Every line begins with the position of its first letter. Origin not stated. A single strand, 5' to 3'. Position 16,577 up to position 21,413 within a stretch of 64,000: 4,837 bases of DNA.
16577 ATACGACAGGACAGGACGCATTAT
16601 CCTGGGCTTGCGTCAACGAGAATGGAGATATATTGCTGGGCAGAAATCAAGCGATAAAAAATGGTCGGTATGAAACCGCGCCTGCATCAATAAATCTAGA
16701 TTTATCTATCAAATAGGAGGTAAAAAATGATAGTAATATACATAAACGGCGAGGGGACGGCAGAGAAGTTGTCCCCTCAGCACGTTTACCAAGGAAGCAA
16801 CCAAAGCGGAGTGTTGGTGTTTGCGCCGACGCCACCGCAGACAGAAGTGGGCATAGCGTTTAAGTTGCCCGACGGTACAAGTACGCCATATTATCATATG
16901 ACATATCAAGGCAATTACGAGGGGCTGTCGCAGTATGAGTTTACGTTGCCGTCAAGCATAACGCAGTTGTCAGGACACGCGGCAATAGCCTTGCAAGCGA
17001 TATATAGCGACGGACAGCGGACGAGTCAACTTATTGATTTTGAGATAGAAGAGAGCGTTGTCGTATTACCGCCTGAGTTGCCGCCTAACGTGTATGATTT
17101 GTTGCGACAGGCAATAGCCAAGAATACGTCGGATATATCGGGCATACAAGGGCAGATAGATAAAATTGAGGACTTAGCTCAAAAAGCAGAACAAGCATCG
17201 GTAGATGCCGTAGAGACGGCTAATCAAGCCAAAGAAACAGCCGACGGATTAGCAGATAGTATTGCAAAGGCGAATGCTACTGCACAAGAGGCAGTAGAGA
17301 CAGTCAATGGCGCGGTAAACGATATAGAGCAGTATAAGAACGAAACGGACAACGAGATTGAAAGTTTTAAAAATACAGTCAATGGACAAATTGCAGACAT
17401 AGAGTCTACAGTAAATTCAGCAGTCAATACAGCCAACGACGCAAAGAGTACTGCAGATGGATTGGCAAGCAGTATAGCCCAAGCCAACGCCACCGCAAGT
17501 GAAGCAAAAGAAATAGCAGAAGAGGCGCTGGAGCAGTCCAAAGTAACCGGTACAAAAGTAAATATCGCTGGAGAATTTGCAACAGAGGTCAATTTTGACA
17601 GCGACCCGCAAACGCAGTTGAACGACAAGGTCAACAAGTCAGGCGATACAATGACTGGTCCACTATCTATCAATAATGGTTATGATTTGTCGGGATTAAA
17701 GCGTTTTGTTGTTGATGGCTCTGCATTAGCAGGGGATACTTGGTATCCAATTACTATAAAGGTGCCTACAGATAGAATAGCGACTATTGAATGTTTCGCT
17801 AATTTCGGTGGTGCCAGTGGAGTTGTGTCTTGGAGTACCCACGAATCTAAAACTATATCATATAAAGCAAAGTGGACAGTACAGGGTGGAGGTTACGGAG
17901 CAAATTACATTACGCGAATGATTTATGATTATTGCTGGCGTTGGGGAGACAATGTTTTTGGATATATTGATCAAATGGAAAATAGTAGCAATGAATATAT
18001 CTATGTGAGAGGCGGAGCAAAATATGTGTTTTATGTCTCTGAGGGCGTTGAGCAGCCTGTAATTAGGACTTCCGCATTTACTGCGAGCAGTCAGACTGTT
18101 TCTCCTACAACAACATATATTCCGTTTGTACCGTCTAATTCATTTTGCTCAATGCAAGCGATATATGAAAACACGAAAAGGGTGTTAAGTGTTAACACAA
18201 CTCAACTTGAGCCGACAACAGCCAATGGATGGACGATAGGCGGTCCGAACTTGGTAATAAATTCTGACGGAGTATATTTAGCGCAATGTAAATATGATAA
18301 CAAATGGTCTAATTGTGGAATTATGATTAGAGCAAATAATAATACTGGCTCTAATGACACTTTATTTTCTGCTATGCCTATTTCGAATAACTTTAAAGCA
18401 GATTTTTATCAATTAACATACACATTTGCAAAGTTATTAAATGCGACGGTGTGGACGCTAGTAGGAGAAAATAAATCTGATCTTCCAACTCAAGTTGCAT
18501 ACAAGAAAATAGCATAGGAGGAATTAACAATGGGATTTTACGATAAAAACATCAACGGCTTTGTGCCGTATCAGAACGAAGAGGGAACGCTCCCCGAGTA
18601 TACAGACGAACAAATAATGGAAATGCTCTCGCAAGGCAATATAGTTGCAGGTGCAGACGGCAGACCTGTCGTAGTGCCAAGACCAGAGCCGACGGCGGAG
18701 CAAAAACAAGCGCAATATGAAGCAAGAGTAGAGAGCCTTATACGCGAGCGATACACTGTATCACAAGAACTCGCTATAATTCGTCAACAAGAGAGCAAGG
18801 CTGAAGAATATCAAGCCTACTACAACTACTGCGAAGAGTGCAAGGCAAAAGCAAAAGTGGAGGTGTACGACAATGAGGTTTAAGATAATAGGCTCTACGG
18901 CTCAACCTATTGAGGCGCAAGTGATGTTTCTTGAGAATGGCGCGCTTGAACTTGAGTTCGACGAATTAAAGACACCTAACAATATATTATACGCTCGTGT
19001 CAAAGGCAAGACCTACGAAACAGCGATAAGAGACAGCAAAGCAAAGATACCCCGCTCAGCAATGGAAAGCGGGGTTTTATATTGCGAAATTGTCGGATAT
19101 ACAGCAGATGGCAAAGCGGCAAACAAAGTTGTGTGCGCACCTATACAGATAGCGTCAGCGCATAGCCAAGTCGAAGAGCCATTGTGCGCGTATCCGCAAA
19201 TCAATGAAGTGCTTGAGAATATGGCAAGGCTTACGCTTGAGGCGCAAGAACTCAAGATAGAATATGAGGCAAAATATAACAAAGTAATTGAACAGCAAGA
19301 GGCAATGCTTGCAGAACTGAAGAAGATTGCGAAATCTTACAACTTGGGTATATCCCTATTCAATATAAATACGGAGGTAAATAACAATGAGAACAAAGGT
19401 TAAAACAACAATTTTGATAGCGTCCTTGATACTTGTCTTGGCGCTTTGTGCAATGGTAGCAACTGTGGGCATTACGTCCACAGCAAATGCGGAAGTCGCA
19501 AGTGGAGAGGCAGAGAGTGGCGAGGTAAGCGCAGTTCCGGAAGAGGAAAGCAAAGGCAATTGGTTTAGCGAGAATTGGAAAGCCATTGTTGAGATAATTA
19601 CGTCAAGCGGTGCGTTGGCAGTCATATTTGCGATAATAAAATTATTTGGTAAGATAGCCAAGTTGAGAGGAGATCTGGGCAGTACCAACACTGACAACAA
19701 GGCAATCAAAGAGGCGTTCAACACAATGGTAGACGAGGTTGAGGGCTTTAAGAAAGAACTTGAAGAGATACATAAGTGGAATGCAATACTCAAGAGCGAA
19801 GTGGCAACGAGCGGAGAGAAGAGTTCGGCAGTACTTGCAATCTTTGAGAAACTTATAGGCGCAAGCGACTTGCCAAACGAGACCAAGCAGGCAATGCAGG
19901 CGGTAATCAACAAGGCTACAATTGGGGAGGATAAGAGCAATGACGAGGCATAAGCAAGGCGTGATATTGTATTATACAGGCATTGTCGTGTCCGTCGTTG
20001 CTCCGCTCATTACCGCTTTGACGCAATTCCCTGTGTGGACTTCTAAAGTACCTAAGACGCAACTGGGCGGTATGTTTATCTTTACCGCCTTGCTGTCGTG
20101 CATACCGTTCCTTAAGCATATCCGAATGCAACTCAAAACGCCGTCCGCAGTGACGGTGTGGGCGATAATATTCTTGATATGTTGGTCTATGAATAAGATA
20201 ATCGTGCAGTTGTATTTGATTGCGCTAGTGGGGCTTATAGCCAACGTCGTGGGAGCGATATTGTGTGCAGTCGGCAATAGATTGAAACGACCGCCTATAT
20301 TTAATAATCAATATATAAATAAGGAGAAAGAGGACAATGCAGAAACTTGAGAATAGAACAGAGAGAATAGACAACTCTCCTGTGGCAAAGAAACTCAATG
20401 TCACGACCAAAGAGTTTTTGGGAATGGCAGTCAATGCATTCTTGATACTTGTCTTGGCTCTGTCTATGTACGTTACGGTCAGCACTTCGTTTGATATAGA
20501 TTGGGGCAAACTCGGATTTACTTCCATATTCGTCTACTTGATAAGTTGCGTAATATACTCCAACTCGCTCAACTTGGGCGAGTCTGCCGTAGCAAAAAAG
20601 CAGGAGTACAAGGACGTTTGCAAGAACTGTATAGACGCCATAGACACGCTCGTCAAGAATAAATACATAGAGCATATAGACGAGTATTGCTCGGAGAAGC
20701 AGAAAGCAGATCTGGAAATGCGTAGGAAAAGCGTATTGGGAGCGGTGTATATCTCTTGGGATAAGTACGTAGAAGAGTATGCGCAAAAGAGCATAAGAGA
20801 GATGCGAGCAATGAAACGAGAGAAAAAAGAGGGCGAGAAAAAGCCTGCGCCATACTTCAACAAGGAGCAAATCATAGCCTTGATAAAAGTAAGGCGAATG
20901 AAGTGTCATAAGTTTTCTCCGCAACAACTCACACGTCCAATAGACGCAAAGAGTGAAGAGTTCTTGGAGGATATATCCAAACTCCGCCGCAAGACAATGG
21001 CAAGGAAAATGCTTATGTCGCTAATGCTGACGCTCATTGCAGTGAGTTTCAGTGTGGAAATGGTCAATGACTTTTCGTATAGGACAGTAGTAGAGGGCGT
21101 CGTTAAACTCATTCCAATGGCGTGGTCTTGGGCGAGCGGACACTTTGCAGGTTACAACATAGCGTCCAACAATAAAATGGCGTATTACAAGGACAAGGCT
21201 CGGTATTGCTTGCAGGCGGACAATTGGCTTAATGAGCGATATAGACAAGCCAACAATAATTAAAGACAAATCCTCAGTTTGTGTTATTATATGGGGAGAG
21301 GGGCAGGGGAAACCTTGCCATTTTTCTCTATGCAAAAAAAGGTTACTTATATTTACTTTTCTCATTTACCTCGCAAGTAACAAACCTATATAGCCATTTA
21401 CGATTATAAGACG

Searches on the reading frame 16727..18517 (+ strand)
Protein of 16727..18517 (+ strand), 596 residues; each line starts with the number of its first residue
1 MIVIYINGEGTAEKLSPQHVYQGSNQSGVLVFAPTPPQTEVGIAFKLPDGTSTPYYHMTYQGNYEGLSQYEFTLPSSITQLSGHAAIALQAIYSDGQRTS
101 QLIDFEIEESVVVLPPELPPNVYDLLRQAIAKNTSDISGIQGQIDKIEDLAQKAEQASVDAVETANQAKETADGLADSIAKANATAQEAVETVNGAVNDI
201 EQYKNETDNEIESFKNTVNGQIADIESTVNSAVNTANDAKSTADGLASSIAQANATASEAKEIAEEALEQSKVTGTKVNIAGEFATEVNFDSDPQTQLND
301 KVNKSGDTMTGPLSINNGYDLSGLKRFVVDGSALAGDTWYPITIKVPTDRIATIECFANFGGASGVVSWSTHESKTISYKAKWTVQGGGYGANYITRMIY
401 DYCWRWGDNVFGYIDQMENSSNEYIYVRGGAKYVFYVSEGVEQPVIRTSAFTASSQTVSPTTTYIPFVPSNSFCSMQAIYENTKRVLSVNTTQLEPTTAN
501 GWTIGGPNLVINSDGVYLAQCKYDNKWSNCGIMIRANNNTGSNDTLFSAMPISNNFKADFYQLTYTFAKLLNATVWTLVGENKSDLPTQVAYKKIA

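Call 48: search_protein_families(library=phrogs, proteins=[window:16727-18517:+], max_evalue=0.001)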
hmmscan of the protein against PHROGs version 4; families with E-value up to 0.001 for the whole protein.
window:16727-18517:+ (596 aa): 8 families
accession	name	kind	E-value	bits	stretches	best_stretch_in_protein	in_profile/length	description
phrog_10903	-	unknown function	5.3e-15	55.9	1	141-478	505-836/954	-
phrog_33642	-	tail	2e-09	37.4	1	207-320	253-353/675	tail fiber assembly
phrog_13481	-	tail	3.8e-09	37.1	2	219-378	207-368/596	tail fiber protein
phrog_1775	-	head and packaging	2.2e-07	29.8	1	126-386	474-619/1609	minor head protein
phrog_13173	-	tail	3.1e-07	30.3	1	144-279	130-257/674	tail fiber protein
phrog_2589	-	tail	1.5e-05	22.5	1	120-267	813-947/3686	tail protein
phrog_25042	-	tail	5.1e-05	22.9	0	131-201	186-250/632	tail fiber protein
phrog_1885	-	tail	0.00018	20.6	1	211-306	758-851/1033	minor tail protein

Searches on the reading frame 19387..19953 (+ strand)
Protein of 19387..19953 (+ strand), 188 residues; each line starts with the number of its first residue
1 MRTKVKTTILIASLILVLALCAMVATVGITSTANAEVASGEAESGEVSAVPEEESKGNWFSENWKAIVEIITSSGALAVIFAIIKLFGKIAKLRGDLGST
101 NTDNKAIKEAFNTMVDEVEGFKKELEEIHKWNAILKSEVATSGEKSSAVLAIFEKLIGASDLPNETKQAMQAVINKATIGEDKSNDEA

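Call 48: search_protein_families(library=phrogs, proteins=[window:19387-19953:+], max_evalue=0.001)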
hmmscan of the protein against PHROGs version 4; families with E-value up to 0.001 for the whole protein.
window:19387-19953:+ (188 aa): 1 family
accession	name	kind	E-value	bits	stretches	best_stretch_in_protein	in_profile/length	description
phrog_739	-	lysis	0.00014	23.1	1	70-146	10-85/122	Rz-like spanin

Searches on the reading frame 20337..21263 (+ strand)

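Call 4: search_protein_families(library=pfam, proteins=[window:20337-21263:+], max_evalue=1)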
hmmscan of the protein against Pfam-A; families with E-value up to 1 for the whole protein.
window:20337-21263:+ (308 aa): 3 families
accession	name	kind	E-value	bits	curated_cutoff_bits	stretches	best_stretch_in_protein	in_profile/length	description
PF12679.13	ABC2_membrane_2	-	0.015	15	27.2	1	24-90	114-182/283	ABC-2 family transporter protein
PF21312.3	ORC1_wHTH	-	0.035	14.8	24.3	1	73-164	14-98/114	Origin recognition complex subunit 1 C-terminal winged HTH domain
PF09546.15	Spore_III_AE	-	0.14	11.8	27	1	222-272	138-188/321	Stage III sporulation protein AE (spore_III_AE)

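Call 5: search_protein_families(library=padloc, proteins=[window:20337-21263:+], max_evalue=1)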
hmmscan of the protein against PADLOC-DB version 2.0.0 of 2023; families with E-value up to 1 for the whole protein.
window:20337-21263:+ (308 aa): 0 families

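Call 6: search_protein_families(library=ncbifam, proteins=[window:20337-21263:+], max_evalue=1)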
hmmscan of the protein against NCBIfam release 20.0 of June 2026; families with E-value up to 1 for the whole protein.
window:20337-21263:+ (308 aa): 0 families

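Call 7: search_protein_families(library=phrogs, proteins=[window:20337-21263:+], max_evalue=1)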
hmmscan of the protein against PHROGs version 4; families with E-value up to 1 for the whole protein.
window:20337-21263:+ (308 aa): 1 family
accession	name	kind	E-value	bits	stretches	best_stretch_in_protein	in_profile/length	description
phrog_37905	-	unknown function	0.18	13.3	1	30-70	7-47/65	-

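Call 35: search_protein_families(library=pfam, proteins=[L007:8485-9132:+, L007:5358-6890:+, L007:4324-5361:+], max_evalue=0.1)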
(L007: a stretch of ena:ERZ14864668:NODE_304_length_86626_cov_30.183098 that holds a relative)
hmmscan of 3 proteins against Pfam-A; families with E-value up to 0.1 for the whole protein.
L007:8485-9132:+ (215 aa): 2 families
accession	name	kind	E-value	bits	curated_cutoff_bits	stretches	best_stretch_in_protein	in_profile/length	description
PF25432.1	FF_PRPF40A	-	0.034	14.4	27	0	176-207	29-60/60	PRPF40A-like, FF domain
PF19025.5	DUF5751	-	0.065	13.5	27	1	45-87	67-107/116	Family of unknown function (DUF5751)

L007:5358-6890:+ (510 aa): 4 families
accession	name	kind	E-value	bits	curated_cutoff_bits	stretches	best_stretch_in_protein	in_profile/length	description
PF00009.33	GTP_EFTU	-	1.5e-06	28.4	26.5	1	3-219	4-187/188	Elongation factor Tu GTP binding domain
PF01926.29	MMR_HSR1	-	5.5e-05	23.7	21.9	1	64-132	23-100/113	50S ribosome-binding GTPase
PF23887.1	Phage_Gene47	-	0.0013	18.7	27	1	446-478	12-43/65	Phage L5 gene 47-like protein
PF00910.28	RNA_helicase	-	0.007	17.3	21.5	1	5-65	1-63/105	RNA helicase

L007:4324-5361:+ (345 aa): 5 families
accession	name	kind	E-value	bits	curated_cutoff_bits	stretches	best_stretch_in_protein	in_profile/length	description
PF00132.30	Hexapep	-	7e-12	45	27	2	187-222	1-36/36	Bacterial transferase hexapeptide (six repeats)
PF25084.1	LbH_EIF2B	-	2.6e-05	24.6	54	1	188-236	45-91/105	EIF2B subunit epsilon LbH domain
PF21711.3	DCTN5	-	0.00066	19.8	40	0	197-222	99-124/182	Dynactin subunit 5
PF25247.1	LbH_GLGC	-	0.00087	19.7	27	1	144-224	22-103/135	GLGC left-handed parallel beta-helix domain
PF14602.12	Hexapep_2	-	0.012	15.7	27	1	190-221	4-33/34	Hexapeptide repeat of succinyl-transferase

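Call 83: search_protein_families(library=pfam, proteins=[L025:9032-9682:+, L025:9703-10575:+, L025:5492-6223:-, L026:2773-4239:+, L026:4269-5222:-, L027:5698-7701:+, L027:973-2424:+, L028:5719-6621:+, L028:9096-9923:-, L029:5416-6480:-], max_evalue=0.001)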
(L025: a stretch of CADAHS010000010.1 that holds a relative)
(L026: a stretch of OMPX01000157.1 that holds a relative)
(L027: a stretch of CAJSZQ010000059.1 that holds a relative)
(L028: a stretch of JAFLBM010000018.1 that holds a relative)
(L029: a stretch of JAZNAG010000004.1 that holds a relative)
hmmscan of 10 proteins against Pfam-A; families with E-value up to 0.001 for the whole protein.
L025:9032-9682:+ (216 aa): 1 family
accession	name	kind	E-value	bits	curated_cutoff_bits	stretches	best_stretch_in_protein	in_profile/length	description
PF10137.14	CAP12-PCTIR_TIR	-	5.5e-38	130.1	24.7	1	70-191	1-119/119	CAP12/Pycsar effector protein, TIR domain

L025:9703-10575:+ (290 aa): 1 family
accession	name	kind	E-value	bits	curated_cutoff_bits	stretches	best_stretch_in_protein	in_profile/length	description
PF20016.6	ThsA_Macro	-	3.3e-42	144.7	25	1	85-277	1-182/183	Thoeris protein ThsA, Macro domain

L025:5492-6223:- (243 aa): 2 families
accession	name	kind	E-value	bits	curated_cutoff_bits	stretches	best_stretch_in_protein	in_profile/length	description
PF04397.21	LytTR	-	1.1e-14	54.9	22.6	1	144-234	5-96/98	LytTr DNA-binding domain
PF00072.30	Response_reg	-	1.1e-11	45.3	30.2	1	6-93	3-84/111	Response regulator receiver domain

L026:2773-4239:+ (488 aa): 2 families
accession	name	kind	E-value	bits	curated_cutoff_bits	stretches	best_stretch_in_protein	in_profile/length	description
PF13286.11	HD_assoc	-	5e-16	59.5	22.2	2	464-484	70-90/91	Phosphohydrolase-associated domain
PF01966.28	HD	-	1.5e-11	45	22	1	74-124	1-49/116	HD domain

L026:4269-5222:- (317 aa): 4 families
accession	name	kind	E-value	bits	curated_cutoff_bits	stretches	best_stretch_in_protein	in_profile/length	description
PF00589.27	Phage_integrase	-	2.7e-41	141.7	27.1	1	147-298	19-170/172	Phage integrase family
PF02899.23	Phage_int_SAM_1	-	1.8e-08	35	22.3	1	23-94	1-80/83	Phage integrase, N-terminal SAM-like domain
PF13495.12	Phage_int_SAM_4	-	2.7e-06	28.1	27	1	23-98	2-83/85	Phage integrase, N-terminal SAM-like domain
PF13102.12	Phage_int_SAM_5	-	0.00027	21.7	22.3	1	23-106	3-95/98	Phage integrase SAM-like domain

L027:5698-7701:+ (667 aa): 6 families
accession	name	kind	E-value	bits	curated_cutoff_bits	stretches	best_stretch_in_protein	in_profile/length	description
PF01653.23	DNA_ligase_aden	-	3.7e-45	154.9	27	1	64-304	2-252/253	NAD-dependent DNA ligase adenylation domain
PF03120.22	DNA_ligase_OB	-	3.6e-19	68.9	32.9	1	308-378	1-71/79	NAD-dependent DNA ligase OB-fold domain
PF00533.33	BRCT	-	1.9e-13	50.9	21.3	1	591-666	2-78/78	BRCA1 C Terminus (BRCT) domain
PF12738.14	PTCB-BRCT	-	1.9e-05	25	22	1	611-658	13-60/63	twin BRCT domain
PF22745.1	Nlig-Ia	-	0.00015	22.8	27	1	18-46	19-47/92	DNA ligase-like, N-terminal NAD+-binding domain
PF12826.13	HHH_2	-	0.00043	20.8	27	0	503-565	3-62/64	Helix-hairpin-helix motif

L027:973-2424:+ (483 aa): 3 families
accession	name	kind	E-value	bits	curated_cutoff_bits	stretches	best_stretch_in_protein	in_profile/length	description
PF04326.19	SLFN_AlbA_2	-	7.7e-17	62.4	25.3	1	15-124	1-112/118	Schlafen, AlbA_2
PF21247.3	Fic-like_C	-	2.5e-11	43.7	27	1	426-480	6-61/64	Filamentation induced by cAMP protein Fic-like, C-terminal domain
PF13749.12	HATPase_c_4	-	1.7e-05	25.1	26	1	334-382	36-85/89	Putative ATP-dependent DNA helicase recG C-terminal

L028:5719-6621:+ (300 aa): 2 families
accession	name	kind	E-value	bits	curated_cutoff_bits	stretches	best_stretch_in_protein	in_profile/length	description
PF18818.7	MPTase-PolyVal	-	5.7e-35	120.6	27.5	1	160-275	13-124/126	Zincin-like metallopeptidase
PF08401.16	ArdcN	-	1.6e-30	106.3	22.6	1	12-121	2-123/123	N-terminal domain of anti-restriction factor ArdC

L028:9096-9923:- (275 aa): 0 families

L029:5416-6480:- (354 aa): 0 families
